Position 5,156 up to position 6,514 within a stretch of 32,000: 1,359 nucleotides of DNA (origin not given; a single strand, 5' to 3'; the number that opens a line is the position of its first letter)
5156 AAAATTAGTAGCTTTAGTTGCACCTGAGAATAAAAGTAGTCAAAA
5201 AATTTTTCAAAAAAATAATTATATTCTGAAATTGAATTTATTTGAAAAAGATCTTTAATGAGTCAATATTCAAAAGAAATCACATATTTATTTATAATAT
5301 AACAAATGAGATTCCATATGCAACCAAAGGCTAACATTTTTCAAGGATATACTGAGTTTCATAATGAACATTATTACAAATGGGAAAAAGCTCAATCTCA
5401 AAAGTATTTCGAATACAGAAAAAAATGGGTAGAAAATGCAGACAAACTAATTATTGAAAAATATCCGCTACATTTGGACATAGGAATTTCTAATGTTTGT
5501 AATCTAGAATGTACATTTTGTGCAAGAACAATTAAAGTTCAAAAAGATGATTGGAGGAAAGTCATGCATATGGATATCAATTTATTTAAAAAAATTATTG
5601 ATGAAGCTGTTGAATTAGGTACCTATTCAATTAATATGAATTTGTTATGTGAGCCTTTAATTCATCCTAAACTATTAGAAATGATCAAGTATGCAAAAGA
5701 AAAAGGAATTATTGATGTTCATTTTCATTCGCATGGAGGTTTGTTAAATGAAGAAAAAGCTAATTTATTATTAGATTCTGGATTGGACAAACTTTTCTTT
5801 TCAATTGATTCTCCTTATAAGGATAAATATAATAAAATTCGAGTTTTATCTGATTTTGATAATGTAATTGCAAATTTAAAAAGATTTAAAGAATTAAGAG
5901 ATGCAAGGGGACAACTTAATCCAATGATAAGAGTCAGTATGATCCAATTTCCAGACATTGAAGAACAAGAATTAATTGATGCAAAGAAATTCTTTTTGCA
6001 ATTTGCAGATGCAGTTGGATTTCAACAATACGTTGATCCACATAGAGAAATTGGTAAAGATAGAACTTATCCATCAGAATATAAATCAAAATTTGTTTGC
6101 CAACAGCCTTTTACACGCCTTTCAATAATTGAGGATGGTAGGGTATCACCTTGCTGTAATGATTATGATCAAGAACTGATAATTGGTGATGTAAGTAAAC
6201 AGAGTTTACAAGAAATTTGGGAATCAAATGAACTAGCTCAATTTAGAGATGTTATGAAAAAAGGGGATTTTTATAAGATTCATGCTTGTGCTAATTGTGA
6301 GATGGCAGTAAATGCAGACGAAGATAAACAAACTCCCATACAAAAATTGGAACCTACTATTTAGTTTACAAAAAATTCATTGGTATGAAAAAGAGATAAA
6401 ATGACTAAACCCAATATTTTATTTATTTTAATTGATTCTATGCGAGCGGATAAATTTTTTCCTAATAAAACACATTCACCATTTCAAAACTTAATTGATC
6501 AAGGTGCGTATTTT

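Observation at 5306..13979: Complete 2-hydroxyethylphosphonate-derived phosphonate cluster embedded in surface-glycan genes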

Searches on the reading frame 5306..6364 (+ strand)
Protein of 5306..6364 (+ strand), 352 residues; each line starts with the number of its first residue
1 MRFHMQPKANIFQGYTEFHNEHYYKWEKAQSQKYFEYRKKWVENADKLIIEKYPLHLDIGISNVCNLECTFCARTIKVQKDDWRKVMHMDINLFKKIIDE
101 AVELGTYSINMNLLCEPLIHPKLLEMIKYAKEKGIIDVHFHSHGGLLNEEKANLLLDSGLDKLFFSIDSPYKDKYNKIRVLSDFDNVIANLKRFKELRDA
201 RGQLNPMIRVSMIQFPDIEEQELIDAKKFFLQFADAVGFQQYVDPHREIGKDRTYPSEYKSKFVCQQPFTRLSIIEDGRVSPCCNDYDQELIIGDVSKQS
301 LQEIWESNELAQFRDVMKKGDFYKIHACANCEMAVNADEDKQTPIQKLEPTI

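Call 3: search_protein_families(library=pfam, proteins=[window:5306-6364:+], max_evalue=0.01)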
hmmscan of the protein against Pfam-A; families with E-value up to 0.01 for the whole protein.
window:5306-6364:+ (352 aa): 2 families
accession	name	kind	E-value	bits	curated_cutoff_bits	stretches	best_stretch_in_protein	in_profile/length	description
PF04055.27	Radical_SAM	-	5.4e-18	66.1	29.5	1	61-197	3-139/166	Radical SAM superfamily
PF13186.11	SPASM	-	2.1e-16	60.4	21.5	1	265-332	1-67/67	Iron-sulfur cluster-binding domain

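Call 7: search_protein_families(library=ncbifam, proteins=[window:5306-6364:+], max_evalue=0.001)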
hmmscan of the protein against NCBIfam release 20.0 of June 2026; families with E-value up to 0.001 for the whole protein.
window:5306-6364:+ (352 aa): 39 families (the best 25 are shown)
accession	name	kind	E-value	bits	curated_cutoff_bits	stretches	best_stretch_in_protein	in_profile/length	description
TIGR04317.1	W_rSAM_matur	equivalog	3.6e-31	108.6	380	2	57-213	6-155/349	tungsten cofactor oxidoreductase radical SAM maturase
TIGR04311.1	rSAM_Geo_metal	subfamily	1.3e-23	83.7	400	1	53-205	1-150/423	radical SAM/SPASM family putative metalloenzyme maturase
NF033640.1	N_Twi_rSAM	subfamily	1e-22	80.8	170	2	261-333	1-71/398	twitch domain-containing radical SAM protein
TIGR04321.1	spiroSPASM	subfamily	5.5e-18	64.9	250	1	37-332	214-503/510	spiro-SPASM protein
NF001199.0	PRK00164.2-1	equivalog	6.4e-17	61.6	231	1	57-229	14-174/308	GTP 3',8-cyclase MoaA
TIGR02668.1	moaA_archaeal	equivalog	2e-15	56.6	325.25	1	57-195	12-144/303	GTP 3',8-cyclase MoaA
TIGR04545.1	rSAM_ahbD_hemeb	equivalog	1.5e-14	54.2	500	1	61-196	6-136/339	heme b synthase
TIGR04055.1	rSAM_NirJ2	equivalog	3.1e-14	53.3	500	1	62-196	7-135/326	putative heme d1 biosynthesis radical SAM protein NirJ2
TIGR02666.1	moaA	equivalog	3.6e-13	49.2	284.05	1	57-227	12-177/336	GTP 3',8-cyclase MoaA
TIGR04303.1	GeoRSP_rSAM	equivalog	4.2e-13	49.6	400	1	52-196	2-138/325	GeoRSP system radical SAM/SPASM protein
NF050035.1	rSAM_WgK_link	exception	4.4e-13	49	650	1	52-195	6-144/367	radical SAM/SPASM peptide maturase WgkB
TIGR04251.1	SCM_rSAM_ScmF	equivalog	1.1e-12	48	400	1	61-194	10-141/353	SynChlorMet cassette radical SAM/SPASM protein ScmF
TIGR02109.1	PQQ_syn_pqqE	equivalog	3.5e-12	45.9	381.35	1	53-177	5-123/358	pyrroloquinoline quinone biosynthesis protein PqqE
TIGR04347.1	pseudo_SAM_Halo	equivalog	8.6e-11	41.7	525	1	62-179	45-155/390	TIGR04347 family pseudo-SAM/SPASM protein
TIGR03962.1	mycofact_rSAM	equivalog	2.8e-10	39.9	265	1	54-193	11-143/339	mycofactocin radical SAM maturase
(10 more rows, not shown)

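Call 47: find_homologous_proteins(query=window:5306-6364:+, max_evalue=1e-10)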
Query window:5306-6364:+ (352 aa): 279 proteins with E <= 1e-10 among 1647 candidates; the best 120 are listed.
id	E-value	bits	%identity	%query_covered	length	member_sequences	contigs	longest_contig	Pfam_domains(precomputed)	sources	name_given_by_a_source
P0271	4.2e-235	798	97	100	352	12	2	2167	PF13186.12,PF04055.28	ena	-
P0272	6.6e-193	659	79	99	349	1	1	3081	PF13186.12,PF04055.28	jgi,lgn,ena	-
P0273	2.4e-191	654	79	99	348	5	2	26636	PF13186.12,PF04055.28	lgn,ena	-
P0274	3.4e-191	653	79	99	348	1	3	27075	PF13186.12,PF04055.28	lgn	-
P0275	1.4e-186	638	77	99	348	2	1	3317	PF13186.12,PF04055.28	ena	-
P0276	6.4e-185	633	77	99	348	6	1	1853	PF13186.12,PF04055.28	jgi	-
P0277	4.2e-182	623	75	99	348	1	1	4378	PF13186.12,PF04055.28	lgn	-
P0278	6.9e-181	619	74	99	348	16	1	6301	PF13186.12,PF04055.28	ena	-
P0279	3.2e-180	617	75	99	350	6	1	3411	PF13186.12,PF04055.28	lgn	-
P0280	3.2e-180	617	75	99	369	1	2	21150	PF13186.12,PF04055.28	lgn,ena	-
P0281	4.8e-180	617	75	99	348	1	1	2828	PF13186.12,PF04055.28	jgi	-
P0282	7.6e-179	613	74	99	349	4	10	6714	PF13186.12,PF04055.28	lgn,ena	-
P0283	2.9e-178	611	73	99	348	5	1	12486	PF13186.12,PF04055.28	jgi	jgi:radical SAM protein with 4Fe4S-binding SPASM domain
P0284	1.7e-175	602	71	99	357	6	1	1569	PF13186.12,PF04055.28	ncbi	-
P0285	4.7e-174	597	73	99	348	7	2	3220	PF13186.12,PF04055.28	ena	-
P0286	4.9e-170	584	72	99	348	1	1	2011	PF13186.12,PF04055.28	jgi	-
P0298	5.4e-164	564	68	99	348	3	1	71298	PF13186.12,PF04055.28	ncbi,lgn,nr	ncbi:MAG: radical SAM protein [Nitrosopumilus sp.]|nr:radical SAM protein [Nitrosopumilus sp.]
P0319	5.8e-137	475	59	99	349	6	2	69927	PF13186.12,PF04055.28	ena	-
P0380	5.9e-63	232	36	88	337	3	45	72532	PF13186.12,PF04055.28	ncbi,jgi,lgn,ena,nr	ncbi:radical SAM protein [Candidatus Pelagibacter sp.]|jgi:radical SAM protein with 4Fe4S-binding SP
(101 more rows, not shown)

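Call 48: find_encoding_contigs(protein=P0298, flank=8000, max_places=1)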
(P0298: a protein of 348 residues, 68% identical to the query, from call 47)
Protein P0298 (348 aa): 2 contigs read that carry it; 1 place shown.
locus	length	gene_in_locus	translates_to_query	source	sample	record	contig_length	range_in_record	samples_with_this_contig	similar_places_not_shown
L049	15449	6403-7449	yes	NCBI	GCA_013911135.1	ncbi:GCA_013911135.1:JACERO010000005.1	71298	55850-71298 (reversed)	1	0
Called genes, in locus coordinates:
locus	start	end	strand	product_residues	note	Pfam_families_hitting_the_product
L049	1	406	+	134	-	PF01609:DDE_Tnp_1 (weak)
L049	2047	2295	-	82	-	PF01648:ACPS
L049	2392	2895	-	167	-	PF00106:adh_short, PF13561:adh_short_C2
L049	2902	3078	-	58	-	PF00106:adh_short (weak)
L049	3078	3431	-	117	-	PF01575:MaoC_dehydratas, PF13452:FAS1_DH_region (faint)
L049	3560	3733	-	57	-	-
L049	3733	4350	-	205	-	-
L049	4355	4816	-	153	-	PF12689:Acid_PPase (weak)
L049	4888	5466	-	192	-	PF21211:FkbH_N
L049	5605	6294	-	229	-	PF02348:CTP_transf_3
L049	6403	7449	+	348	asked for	PF04055:Radical_SAM, PF13186:SPASM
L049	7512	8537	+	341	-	PF01073:3Beta_HSD, PF01370:Epimerase, PF02719:Polysacc_synt_2, PF04321:RmlD_sub_bind, PF05368:NmrA, PF16363:GDP_Man_Dehyd, PF07993:NAD_binding_4, PF13460:NAD_binding_10, +2 more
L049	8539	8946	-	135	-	PF13302:Acetyltransf_3, PF00583:Acetyltransf_1 (weak)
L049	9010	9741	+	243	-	PF03102:NeuB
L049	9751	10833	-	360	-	PF00155:Aminotran_1_2 (weak), PF01041:DegT_DnrJ_EryC1, PF01212:Beta_elim_lyase (weak), PF05889:SepSecS (weak)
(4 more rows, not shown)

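Call 49: find_encoding_contigs(protein=P0319, flank=8000, max_places=1)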
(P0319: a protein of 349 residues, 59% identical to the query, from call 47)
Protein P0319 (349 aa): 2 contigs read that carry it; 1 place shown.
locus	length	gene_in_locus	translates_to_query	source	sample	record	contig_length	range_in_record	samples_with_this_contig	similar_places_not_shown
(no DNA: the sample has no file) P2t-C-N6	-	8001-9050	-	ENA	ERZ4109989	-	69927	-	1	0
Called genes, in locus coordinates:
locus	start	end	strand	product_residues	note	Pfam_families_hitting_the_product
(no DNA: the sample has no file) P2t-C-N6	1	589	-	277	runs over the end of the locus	PF13578:Methyltransf_24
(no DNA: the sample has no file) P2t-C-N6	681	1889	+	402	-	PF13439:Glyco_transf_4, PF00534:Glycos_transf_1, PF13692:Glyco_trans_1_4, PF13524:Glyco_trans_1_2 (faint)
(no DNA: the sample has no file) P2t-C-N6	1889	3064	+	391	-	PF00155:Aminotran_1_2 (weak), PF01041:DegT_DnrJ_EryC1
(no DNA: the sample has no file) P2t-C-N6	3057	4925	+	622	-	-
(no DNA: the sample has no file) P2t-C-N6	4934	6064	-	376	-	-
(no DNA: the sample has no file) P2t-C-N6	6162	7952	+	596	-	PF02543:Carbam_trans_N, PF16861:Carbam_trans_C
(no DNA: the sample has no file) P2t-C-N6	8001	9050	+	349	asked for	PF04055:Radical_SAM, PF13186:SPASM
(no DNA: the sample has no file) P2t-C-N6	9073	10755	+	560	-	PF02348:CTP_transf_3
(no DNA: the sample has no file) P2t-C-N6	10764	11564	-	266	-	PF00106:adh_short, PF01370:Epimerase (weak), PF08659:KR (weak), PF13561:adh_short_C2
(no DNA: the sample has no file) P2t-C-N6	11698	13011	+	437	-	PF00202:Aminotran_3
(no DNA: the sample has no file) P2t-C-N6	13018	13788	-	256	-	PF02348:CTP_transf_3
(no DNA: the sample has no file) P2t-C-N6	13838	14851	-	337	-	PF03102:NeuB, PF08666:SAF (weak)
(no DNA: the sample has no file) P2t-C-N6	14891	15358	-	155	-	-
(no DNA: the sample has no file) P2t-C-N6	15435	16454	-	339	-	PF01408:GFO_IDH_MocA, PF22725:GFO_IDH_MocA_C3, PF02894:GFO_IDH_MocA_C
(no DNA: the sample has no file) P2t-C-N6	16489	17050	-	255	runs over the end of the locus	PF02348:CTP_transf_3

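Call 50: find_encoding_contigs(protein=P0380, flank=8000, max_places=1)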
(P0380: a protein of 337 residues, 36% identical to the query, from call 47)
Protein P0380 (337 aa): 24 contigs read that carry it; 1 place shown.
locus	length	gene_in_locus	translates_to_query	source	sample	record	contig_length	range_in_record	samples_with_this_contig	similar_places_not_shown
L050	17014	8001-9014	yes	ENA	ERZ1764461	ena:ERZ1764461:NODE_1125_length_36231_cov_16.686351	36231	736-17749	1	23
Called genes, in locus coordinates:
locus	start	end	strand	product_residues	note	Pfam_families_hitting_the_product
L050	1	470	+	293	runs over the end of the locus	PF01063:Aminotran_4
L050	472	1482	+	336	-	-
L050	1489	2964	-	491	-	PF00501:AMP-binding, PF13193:AMP-binding_C (faint)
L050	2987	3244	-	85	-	-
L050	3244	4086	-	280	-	PF05721:PhyH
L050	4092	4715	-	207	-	PF13640:2OG-FeII_Oxy_3 (weak)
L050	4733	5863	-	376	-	-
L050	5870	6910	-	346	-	PF00296:Bac_luciferase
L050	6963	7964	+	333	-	PF01522:Polysacc_deac_1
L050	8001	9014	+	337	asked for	PF04055:Radical_SAM, PF13186:SPASM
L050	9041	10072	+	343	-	PF00571:CBS (faint), PF00483:NTP_transferase, PF12804:NTP_transf_3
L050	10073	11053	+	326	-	PF03102:NeuB, PF08666:SAF (weak)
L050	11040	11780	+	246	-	PF02348:CTP_transf_3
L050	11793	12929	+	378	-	PF01370:Epimerase (weak), PF02719:Polysacc_synt_2, PF16363:GDP_Man_Dehyd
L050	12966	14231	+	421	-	-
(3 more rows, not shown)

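Call 77: predict_structure(alignment_id=A3)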
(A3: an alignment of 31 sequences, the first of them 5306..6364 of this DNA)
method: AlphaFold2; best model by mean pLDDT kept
length: 352 residues; sequences in the alignment: 31
mean_pLDDT: 93.7   pTM: 0.91
mean pLDDT of the five models: 93.7, 93.4, 92.6, 92.5, 92.1
residues with pLDDT >= 90: 293; 70-90: 50; 50-70: 5; < 50: 4
segments of 3 or more residues with pLDDT < 50: 1-3
pLDDT, mean of each block of 10 residues (from residue 1): 65 90 98 97 94 97 96 95 96 99 98 96 98 98 97 98 98 97 98 98 98 93 96 97 89 85 91 98 92 98 98 93 91 88 75 51
secondary structure, 60 per line:
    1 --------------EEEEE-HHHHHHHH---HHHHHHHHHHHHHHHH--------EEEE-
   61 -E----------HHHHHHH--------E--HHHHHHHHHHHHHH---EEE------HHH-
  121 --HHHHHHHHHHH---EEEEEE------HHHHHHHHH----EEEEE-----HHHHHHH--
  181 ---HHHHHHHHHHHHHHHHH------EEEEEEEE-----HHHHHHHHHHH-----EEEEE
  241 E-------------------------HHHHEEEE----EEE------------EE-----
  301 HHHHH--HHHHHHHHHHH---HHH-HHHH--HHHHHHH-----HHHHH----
elements in order: E15-19 H21-28 H32-47 E56-59 H73-79 H91-104 E108-110 H123-133 E137-142 H149-157 E162-166 H172-178 H184-200 E207-214 H220-230 E236-241 H267-270 E271-274 E279-281 H301-305 H308-318 H326-329 H332-338 H344-348

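Call 79: fold_search(model_id=the predicted structure, library=pdb)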
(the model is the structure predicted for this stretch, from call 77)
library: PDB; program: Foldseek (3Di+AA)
matches with E <= 10: 1798; with E <= 0.001: 137
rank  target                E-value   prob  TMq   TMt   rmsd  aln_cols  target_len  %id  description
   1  4m7t                  1.1e-15  1.00  0.54  0.76   6.8       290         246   16  Crystal structure of BtrN in complex with AdoMet and 2-DOIA (released 2013-10-02)
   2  5v1s_A                9.6e-14  1.00  0.57  0.48   8.0       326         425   14  Crystal structure of Streptococcus suis SuiB bound to S-adenosylmethionine (released 2017-08-30)
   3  5v1s_B                2.6e-13  1.00  0.55  0.46   7.9       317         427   14  Crystal structure of Streptococcus suis SuiB bound to S-adenosylmethionine (released 2017-08-30)
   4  5v1t_A                3.1e-13  1.00  0.58  0.47   7.8       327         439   15  Crystal structure of Streptococcus suis SuiB bound to precursor peptide SuiA (released 2017-08-30)
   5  5v1q_A                5.1e-13  1.00  0.57  0.48   7.6       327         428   14  Crystal structure of Streptococcus suis SuiB (released 2017-08-30)
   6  4m7s                  7.8e-13  1.00  0.50  0.80   5.4       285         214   16  Crystal structure of SeMet BtrN in an OPEN conformation (released 2013-10-02)
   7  5v1q_B                1.4e-12  1.00  0.58  0.47   8.3       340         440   14  Crystal structure of Streptococcus suis SuiB (released 2017-08-30)
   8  7vob                  3.2e-12  1.00  0.58  0.62   7.2       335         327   16  The crystal structure of a Radical SAM Enzyme BlsE involved in the Biosynthesis of Blasticidin S (released 2022-05-04)
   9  6efn                  4.5e-11  1.00  0.53  0.49   6.6       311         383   14  Structure of a RiPP maturase, SkfB (released 2018-10-24)
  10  2fb2_B                5.5e-11  1.00  0.47  0.50   6.8       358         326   14  Structure of the MoaA Arg17/266/268/Ala triple mutant (released 2006-05-09)
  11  4k37_B                1.4e-10  1.00  0.58  0.56   8.3       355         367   17  Native anSMEcpe with bound AdoMet (released 2013-05-08)
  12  4k36_A                2.6e-10  1.00  0.57  0.53  10.2       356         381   17  His6 tagged anSMEcpe with bound AdoMet (released 2013-05-08)
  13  8hzv_D                2.6e-10  1.00  0.52  0.40   8.7       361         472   15  The crystal structure of a Radical SAM Enzyme DesII (released 2024-07-10)
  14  5why_A                2.6e-10  1.00  0.48  0.41  13.8       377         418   17  Structural Insights into Thioether Bond Formation in the Biosynthesis of Sactipeptides (released 2017-07-26)
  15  4k36_B                3.5e-10  1.00  0.57  0.55   8.0       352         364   17  His6 tagged anSMEcpe with bound AdoMet (released 2013-05-08)
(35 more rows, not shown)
